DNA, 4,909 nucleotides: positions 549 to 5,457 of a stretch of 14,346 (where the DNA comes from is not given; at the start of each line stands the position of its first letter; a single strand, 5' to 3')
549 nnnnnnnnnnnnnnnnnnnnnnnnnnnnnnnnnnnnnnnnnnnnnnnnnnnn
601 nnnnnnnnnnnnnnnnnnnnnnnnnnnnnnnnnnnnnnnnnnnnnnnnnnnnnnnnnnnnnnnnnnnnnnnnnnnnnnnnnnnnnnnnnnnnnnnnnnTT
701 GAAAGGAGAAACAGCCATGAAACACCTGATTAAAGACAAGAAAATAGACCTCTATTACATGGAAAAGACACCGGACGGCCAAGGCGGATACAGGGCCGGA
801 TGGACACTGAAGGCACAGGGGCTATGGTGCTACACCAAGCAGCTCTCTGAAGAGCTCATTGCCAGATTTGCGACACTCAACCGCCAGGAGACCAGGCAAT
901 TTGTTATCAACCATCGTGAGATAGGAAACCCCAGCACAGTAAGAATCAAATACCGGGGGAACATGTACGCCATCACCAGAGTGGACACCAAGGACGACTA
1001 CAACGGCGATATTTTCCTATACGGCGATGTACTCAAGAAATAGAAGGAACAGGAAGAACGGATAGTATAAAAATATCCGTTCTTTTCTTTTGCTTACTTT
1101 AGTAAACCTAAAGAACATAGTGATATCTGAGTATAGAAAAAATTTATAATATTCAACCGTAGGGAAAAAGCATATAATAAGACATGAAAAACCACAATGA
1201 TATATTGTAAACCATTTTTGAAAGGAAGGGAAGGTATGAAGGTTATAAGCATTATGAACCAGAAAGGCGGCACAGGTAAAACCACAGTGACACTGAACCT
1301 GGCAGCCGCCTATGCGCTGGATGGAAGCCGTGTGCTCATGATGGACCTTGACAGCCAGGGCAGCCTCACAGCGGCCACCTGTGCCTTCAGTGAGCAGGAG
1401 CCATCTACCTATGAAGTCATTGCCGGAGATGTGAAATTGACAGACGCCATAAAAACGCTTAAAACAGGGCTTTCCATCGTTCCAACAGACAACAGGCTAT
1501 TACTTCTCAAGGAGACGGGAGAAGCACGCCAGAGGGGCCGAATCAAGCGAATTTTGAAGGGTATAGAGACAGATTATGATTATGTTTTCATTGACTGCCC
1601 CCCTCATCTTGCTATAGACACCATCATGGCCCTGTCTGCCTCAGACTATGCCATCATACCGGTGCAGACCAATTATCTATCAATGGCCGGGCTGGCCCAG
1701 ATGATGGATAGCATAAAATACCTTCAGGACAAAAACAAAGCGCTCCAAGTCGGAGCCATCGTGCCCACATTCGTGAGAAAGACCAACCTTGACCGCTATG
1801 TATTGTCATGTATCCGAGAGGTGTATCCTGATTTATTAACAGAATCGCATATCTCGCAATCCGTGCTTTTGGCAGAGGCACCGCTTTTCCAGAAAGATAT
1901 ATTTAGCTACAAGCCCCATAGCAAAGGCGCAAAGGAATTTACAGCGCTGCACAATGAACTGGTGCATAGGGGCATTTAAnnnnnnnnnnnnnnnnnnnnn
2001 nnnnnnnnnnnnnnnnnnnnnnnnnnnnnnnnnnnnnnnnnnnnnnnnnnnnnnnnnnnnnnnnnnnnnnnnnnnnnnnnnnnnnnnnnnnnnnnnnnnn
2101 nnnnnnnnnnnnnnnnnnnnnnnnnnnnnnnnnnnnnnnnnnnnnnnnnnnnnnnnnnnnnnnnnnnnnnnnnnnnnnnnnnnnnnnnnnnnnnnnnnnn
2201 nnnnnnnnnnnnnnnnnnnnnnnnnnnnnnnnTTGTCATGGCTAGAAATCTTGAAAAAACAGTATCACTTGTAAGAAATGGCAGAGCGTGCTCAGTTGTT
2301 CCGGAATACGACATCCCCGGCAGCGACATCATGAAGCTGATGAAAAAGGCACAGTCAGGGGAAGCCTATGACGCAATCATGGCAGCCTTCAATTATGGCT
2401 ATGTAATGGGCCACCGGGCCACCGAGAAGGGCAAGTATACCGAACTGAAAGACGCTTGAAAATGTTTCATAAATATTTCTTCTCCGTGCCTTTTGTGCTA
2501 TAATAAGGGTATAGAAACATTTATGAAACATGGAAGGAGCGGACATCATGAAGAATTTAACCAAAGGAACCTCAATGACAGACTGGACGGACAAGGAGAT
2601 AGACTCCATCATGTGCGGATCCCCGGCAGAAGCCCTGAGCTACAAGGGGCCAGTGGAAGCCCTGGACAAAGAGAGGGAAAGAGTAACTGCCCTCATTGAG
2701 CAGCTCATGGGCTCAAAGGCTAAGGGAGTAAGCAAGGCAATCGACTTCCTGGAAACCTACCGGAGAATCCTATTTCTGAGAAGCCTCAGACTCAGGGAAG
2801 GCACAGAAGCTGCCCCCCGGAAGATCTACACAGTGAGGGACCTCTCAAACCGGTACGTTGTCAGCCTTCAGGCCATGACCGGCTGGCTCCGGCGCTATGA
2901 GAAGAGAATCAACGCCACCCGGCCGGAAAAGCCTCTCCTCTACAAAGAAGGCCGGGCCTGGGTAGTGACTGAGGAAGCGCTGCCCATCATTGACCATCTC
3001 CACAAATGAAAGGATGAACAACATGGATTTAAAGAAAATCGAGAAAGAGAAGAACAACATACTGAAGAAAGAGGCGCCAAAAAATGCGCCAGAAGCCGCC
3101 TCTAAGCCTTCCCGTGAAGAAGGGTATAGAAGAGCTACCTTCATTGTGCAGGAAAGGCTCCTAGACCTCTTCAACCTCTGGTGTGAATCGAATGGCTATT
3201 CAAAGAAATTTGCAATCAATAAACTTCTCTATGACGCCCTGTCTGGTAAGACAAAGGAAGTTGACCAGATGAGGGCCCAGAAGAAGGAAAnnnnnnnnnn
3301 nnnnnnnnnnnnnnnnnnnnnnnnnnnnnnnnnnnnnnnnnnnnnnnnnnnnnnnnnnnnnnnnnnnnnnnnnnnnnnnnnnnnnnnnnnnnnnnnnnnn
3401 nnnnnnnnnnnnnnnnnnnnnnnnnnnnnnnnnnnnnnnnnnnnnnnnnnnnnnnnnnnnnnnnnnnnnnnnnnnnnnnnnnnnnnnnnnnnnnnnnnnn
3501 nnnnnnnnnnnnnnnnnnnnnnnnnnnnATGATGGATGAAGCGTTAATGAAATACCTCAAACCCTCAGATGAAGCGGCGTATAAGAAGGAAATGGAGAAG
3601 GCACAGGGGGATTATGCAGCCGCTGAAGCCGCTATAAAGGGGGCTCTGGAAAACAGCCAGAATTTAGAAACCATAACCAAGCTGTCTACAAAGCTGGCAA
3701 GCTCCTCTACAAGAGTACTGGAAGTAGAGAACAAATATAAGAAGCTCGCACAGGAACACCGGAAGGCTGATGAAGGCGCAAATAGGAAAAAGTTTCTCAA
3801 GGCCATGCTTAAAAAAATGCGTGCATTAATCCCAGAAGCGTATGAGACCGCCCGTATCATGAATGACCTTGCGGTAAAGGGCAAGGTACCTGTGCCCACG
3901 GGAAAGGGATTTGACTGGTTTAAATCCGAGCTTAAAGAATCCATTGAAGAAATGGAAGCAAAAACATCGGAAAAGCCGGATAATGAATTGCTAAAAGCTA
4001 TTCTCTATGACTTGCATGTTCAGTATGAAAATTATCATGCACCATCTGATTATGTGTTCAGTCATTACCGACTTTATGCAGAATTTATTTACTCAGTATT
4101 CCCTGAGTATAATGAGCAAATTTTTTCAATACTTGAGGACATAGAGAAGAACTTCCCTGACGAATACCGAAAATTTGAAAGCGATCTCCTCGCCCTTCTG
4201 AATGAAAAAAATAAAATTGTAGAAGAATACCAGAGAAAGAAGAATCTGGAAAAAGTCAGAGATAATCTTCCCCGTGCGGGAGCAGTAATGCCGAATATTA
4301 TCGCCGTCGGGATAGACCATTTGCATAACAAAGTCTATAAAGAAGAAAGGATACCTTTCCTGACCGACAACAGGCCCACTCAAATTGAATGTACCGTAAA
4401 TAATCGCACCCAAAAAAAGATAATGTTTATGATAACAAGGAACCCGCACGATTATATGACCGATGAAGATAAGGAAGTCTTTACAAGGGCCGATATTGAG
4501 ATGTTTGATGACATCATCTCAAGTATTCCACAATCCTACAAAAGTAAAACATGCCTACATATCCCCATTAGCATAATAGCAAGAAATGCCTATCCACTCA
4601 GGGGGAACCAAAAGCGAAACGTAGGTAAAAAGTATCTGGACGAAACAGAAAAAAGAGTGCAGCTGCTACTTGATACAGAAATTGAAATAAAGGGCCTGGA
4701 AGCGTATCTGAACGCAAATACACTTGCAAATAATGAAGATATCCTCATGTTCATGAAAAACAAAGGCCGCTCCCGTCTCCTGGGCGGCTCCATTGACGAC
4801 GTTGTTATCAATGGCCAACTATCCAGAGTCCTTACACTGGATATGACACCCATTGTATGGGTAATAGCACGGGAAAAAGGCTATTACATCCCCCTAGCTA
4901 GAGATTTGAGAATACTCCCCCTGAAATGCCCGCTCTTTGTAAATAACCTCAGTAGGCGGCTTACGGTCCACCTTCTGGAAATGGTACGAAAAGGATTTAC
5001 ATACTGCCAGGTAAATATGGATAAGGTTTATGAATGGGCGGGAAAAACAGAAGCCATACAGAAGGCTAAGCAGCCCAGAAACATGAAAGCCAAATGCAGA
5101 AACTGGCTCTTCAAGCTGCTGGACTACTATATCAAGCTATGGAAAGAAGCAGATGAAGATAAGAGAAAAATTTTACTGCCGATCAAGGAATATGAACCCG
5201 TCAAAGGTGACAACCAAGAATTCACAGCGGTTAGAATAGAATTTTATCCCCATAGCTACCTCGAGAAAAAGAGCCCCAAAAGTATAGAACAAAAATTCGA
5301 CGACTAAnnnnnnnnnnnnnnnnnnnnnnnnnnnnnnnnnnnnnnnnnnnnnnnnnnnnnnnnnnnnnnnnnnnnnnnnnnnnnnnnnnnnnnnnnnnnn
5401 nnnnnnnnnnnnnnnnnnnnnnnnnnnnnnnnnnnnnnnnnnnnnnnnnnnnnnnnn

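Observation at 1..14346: Self-contained circular 14.2-kb element with its own capsid and packaging genes, ParA and a primase-helicase but no integrase, tail or lysis genes: a candidate plasmid-borne capsid-forming satellite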

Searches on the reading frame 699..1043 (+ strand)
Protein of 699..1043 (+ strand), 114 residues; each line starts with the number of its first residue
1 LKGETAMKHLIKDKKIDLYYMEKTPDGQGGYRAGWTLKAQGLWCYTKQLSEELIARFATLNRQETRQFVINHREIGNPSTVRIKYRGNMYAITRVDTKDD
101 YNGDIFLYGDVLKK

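Call 6: search_protein_families(library=pfam, max_evalue=0.01, proteins=[window:699-1040:+])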
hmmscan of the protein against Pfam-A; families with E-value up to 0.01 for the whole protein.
seq(114 aa): 1 family
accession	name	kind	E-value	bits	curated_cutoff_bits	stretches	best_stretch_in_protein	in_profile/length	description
PF05521.18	Phage_HCP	-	2.5e-08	34.9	25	1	14-101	8-95/106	Phage head completion protein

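Call 23: search_protein_families(library=phrogs, max_evalue=0.001, proteins=[window:699-1043:+])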
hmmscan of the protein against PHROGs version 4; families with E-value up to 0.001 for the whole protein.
window:699-1043:+ (114 aa): 1 family
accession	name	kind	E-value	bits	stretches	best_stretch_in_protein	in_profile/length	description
phrog_25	-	connector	4.8e-09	37.6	1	14-108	43-135/286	head closure Hc1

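Call 67: search_protein_families(library=ncbifam, max_evalue=0.01, proteins=[window:699-1043:+])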
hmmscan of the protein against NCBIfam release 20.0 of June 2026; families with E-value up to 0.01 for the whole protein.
window:699-1043:+ (114 aa): 1 family
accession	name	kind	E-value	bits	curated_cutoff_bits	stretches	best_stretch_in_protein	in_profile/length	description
TIGR01563.1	gp16_SPP1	equivalog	0.0034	17.5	20.6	1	14-102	4-90/101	phage head closure protein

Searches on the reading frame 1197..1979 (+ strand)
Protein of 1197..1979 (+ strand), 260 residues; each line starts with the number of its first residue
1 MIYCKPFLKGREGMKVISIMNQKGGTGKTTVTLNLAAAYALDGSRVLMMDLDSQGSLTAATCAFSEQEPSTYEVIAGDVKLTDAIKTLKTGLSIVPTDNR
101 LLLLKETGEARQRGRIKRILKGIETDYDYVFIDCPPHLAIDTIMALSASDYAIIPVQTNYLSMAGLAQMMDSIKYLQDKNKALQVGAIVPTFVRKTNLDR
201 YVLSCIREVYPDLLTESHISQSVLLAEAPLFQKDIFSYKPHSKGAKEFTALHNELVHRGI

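Call 6: search_protein_families(library=pfam, max_evalue=0.01, proteins=[window:1197-1976:+])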
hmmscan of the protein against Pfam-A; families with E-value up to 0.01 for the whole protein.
seq(260 aa): 9 families
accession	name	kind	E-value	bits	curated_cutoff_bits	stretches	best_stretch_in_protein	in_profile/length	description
PF13614.12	AAA_31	-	7.1e-44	150.3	27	1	14-184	1-176/177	AAA domain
PF01656.29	CbiA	-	4.2e-20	72.4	25.4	1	17-233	1-123/125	CobQ/CobB/MinD/ParA nucleotide binding domain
PF09140.17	MipZ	-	9e-11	42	20.7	1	16-169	2-142/262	ATPase MipZ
PF10609.15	ParA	-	1e-10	41.9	27.1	1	15-137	4-122/246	NUBPL iron-transfer P-loop NTPase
PF06564.18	CBP_BcsQ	-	3.2e-10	40.4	21.3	1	14-252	1-230/234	Cellulose biosynthesis protein BcsQ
PF00142.24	Fer4_NifH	-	0.00016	21.7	25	0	22-58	7-43/271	4Fe-4S iron sulfur cluster binding proteins, NifH/frxC family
PF07015.17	VirC1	-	0.00091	19.1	24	1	14-59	1-46/231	VirC1 protein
PF13481.12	AAA_25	-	0.0015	18.6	27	1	15-48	33-65/195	AAA domain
PF02374.21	ArsA_ATPase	-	0.0043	16.7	24.3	0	19-58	5-44/305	Anion-transporting ATPase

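Call 23: search_protein_families(library=phrogs, max_evalue=0.001, proteins=[window:1197-1979:+])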
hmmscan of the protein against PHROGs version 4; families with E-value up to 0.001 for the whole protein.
window:1197-1979:+ (260 aa): 2 families
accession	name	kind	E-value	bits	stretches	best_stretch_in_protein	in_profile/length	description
phrog_164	-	DNA, RNA and nucleotide metabolism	1.2e-50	174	1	12-258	222-472/500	ParA-like partition protein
phrog_19408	-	unknown function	1.7e-07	30.9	1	23-148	535-657/721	-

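Call 67: search_protein_families(library=ncbifam, max_evalue=0.01, proteins=[window:1197-1979:+])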
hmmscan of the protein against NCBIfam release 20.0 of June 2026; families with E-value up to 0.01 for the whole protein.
window:1197-1979:+ (260 aa): 29 families (the best 25 are shown)
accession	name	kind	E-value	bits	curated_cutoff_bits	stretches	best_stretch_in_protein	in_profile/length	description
NF041546.1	ParA_partition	equivalog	1.1e-36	126.3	180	2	112-254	62-203/203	ParA family partition ATPase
TIGR03453.1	partition_RepA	equivalog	5.4e-28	97.9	348.45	1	9-237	99-352/387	plasmid partitioning protein RepA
TIGR01969.1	minD_arch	subfamily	1.3e-24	86.7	201.75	1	16-256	2-231/251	cell division ATPase MinD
NF010443.0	PRK13869.1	subfamily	4.2e-20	71.9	446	1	6-171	113-296/405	plasmid-partitioning protein RepA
TIGR03371.1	cellulose_yhjQ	equivalog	1.1e-18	67.7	157.85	1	14-252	1-238/246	cellulose biosynthesis protein BcsQ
NF041283.1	PrgP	equivalog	3.2e-16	59.5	400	1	15-194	3-195/297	ParA superfamily DNA segregation protein PrgP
TIGR01007.1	eps_fam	subfamily_domain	1.9e-13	50.4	108.05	1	10-158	14-160/204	polysaccharide biosynthesis tyrosine autokinase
TIGR01968.1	minD_bact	equivalog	7.9e-13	48.4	212.9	1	15-196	2-181/261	septum site-determining protein MinD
NF041136.1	MrpORP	equivalog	1.8e-10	40.7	450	1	15-136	6-124/365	iron-sulfur cluster carrier protein MrpORP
NF010259.0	PRK13705.1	equivalog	1.7e-09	37.2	725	2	120-176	228-284/388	plasmid-partitioning protein SopA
TIGR03018.1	pepcterm_TyrKin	hypoth_equivalog_domain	2.9e-09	36.6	230.65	1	12-174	33-197/207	XrtA-associated tyrosine autokinase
NF007350.0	PRK09841.1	equivalog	3.9e-09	35.2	1248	1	16-195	533-706/726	tyrosine-protein kinase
NF047398.1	AAA_KGGVGR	domain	1.8e-08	35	90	1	14-52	2-40/190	KGGVGR-motif variant AAA ATPase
NF053622.1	ATPseBagAMYCTU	equivalog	2.1e-08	34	400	1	19-56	11-48/325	ATPase BagA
NF008568.0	PRK11519.1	equivalog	9e-07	27.4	1068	1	20-142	532-651/720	tyrosine-protein kinase Wzc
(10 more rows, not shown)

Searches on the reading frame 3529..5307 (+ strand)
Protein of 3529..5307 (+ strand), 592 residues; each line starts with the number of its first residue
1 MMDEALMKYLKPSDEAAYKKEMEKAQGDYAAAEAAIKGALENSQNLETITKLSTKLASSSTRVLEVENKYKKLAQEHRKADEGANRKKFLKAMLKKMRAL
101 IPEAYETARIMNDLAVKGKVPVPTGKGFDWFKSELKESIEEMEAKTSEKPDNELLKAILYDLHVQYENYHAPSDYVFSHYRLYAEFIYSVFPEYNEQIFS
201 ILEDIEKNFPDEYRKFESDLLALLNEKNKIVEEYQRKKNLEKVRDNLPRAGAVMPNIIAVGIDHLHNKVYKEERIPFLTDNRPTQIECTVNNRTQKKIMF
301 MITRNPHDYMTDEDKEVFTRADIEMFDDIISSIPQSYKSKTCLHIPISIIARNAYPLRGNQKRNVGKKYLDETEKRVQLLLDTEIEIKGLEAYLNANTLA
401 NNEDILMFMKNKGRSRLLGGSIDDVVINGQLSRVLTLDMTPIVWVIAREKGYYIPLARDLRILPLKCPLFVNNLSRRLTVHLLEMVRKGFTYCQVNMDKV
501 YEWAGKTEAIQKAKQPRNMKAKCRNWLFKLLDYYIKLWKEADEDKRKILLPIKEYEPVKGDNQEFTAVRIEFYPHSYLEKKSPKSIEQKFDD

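Call 6: search_protein_families(library=pfam, max_evalue=0.01, proteins=[window:3529-5304:+])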
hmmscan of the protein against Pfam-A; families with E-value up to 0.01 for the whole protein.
seq(592 aa): 0 families

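Call 23: search_protein_families(library=phrogs, max_evalue=0.001, proteins=[window:3529-5307:+])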
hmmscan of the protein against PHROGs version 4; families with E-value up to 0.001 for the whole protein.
window:3529-5307:+ (592 aa): 0 families

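Call 26: find_homologous_proteins(query=window:3529-5307:+, max_evalue=0.001)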
Query window:3529-5307:+ (592 aa): 3 proteins with E <= 0.001 among 8000 candidates.
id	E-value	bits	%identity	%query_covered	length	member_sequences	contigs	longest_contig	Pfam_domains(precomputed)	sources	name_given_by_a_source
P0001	0.0e+0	1324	100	100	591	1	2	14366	-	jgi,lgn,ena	-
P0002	2.4e-62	229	32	96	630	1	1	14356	-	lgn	-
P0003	1.6e-60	223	33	97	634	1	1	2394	-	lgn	-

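Call 27: find_encoding_contigs(protein=P0002, flank=10000, max_places=4)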
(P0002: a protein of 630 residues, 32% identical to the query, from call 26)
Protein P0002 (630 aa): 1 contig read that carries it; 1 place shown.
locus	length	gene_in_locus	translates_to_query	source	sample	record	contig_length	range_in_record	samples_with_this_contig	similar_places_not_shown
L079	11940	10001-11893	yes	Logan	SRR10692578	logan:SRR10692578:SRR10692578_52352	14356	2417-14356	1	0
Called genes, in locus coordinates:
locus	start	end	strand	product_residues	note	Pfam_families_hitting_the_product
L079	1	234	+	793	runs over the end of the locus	PF03796:DnaB_C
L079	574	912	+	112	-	-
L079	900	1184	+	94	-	-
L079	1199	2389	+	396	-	PF04860:Phage_portal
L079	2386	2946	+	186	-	PF04586:Peptidase_S78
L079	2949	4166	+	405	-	PF05065:Phage_capsid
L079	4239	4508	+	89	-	-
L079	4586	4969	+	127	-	PF01844:HNH (weak)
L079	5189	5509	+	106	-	-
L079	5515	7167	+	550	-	PF03354:TerL_ATPase, PF20441:TerL_nuclease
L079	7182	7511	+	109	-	PF05521:Phage_HCP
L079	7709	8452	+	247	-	PF01656:CbiA, PF06564:CBP_BcsQ, PF09140:MipZ, PF10609:ParA, PF13614:AAA_31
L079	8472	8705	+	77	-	-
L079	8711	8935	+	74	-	-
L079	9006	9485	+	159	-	-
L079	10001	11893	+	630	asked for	-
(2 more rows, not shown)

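Call 28: find_encoding_contigs(protein=P0001, flank=10000, max_places=10)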
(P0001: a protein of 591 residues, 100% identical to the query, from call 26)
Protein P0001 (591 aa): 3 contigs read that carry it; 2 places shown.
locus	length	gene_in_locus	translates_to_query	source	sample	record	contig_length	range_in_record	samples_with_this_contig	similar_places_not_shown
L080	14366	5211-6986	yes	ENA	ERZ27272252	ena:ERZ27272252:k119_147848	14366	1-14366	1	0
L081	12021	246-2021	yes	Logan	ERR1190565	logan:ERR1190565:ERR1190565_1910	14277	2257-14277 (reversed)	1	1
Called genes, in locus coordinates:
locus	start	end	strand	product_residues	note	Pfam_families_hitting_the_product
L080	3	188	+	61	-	?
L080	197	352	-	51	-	-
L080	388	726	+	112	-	-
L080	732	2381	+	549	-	PF03354:TerL_ATPase, PF20441:TerL_nuclease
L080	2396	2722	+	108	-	PF05521:Phage_HCP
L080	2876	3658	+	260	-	PF01656:CbiA, PF06564:CBP_BcsQ, PF09140:MipZ, PF10609:ParA, PF13614:AAA_31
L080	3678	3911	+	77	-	-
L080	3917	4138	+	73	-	-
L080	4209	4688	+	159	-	-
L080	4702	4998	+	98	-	-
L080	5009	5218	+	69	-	PF12728:HTH_17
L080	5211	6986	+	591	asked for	-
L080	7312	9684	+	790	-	PF03796:DnaB_C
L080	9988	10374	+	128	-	-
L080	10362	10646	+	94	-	-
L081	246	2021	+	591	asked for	-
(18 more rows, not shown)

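Call 32: find_encoding_contigs(protein=P0003, flank=10000, max_places=4)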
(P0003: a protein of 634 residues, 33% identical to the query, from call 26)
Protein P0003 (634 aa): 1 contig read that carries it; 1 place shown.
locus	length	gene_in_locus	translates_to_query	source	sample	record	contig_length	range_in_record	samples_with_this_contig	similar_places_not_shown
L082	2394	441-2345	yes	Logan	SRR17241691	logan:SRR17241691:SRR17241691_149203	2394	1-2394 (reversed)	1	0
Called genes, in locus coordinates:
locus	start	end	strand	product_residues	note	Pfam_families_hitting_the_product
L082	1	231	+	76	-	?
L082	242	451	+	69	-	PF12728:HTH_17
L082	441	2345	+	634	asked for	-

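Call 48: search_protein_representatives(alignment_id=A1)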
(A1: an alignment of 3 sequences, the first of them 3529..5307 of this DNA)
Query: 3 sequences, 632 profile positions. Proteins with E-value up to 0.001 (for the whole library): 2; up to 1e-10: 2; up to 1e-30: 2. The best 2 are listed.
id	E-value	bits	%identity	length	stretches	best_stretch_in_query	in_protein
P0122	0.0e+00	1176.4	-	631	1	2-632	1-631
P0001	1.1e-282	955.7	-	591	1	2-630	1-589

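Call 49: predict_structure(alignment_id=A1)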
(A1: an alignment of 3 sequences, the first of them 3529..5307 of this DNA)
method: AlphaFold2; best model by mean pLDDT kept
length: 592 residues; sequences in the alignment: 3
mean_pLDDT: 47.6   pTM: 0.33
mean pLDDT of the five models: 47.6, 46.9, 43.4, 39.0, 38.9
residues with pLDDT >= 90: 3; 70-90: 104; 50-70: 92; < 50: 393
segments of 3 or more residues with pLDDT < 50: 110-124, 171-174, 176-192, 239-535, 537-592
pLDDT, mean of each block of 10 residues (from residue 1): 72 87 89 85 84 86 87 82 71 65 52 43 47 63 72 64 59 44 41 55 74 73 59 50 38 34 39 38 37 33 38 37 38 34 31 27 32 32 33 36 33 31 32 36 32 30 28 33 35 34 36 34 42 47 39 37 33 29 30 28
secondary structure, 60 per line:
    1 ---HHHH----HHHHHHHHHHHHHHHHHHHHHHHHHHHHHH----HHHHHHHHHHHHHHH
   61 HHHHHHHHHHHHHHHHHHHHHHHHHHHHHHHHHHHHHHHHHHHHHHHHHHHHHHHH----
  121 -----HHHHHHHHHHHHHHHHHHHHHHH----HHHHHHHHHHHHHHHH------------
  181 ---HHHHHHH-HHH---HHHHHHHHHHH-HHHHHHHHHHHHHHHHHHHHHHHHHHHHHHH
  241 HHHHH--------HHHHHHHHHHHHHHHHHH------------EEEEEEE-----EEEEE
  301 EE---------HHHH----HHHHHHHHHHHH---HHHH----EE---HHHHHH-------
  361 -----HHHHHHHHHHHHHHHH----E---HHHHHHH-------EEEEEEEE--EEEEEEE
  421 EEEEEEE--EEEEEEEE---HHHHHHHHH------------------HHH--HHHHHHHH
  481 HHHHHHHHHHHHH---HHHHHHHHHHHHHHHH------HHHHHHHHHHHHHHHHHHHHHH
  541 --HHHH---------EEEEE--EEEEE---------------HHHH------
elements in order: H4-7 H12-41 H46-116 H126-148 H153-168 H184-190 H198-208 H210-245 H254-271 E284-290 E296-302 H312-315 H320-331 H335-338 H348-353 H366-381 H390-396 E404-411 E414-427 E430-437 H441-449 H473-493 H497-512 H519-540 H543-546 E556-560 E563-567 H583-586

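Call 55: search_solved_structures(query=A1, max_evalue=10)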
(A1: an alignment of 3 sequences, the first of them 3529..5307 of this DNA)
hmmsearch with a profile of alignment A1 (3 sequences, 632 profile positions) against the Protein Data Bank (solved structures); distinct sequences matched with E-value up to 10: 3.
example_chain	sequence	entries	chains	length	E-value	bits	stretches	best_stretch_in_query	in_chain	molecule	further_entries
5gy2_C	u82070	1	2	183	0.087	14.5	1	251-316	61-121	Flagellin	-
3tr9_A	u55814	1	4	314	1.4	10.5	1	88-266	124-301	Dihydropteroate synthase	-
9ay5_a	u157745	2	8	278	2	9.9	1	354-422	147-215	Gp16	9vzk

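Call 67: search_protein_families(library=ncbifam, max_evalue=0.01, proteins=[window:3529-5307:+])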
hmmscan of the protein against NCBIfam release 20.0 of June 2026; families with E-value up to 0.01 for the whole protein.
window:3529-5307:+ (592 aa): 0 families

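Call 95: search_protein_families(library=padloc, max_evalue=0.01, proteins=[window:3529-5307:+])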
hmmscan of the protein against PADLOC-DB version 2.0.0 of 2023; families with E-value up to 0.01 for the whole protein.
window:3529-5307:+ (592 aa): 0 families
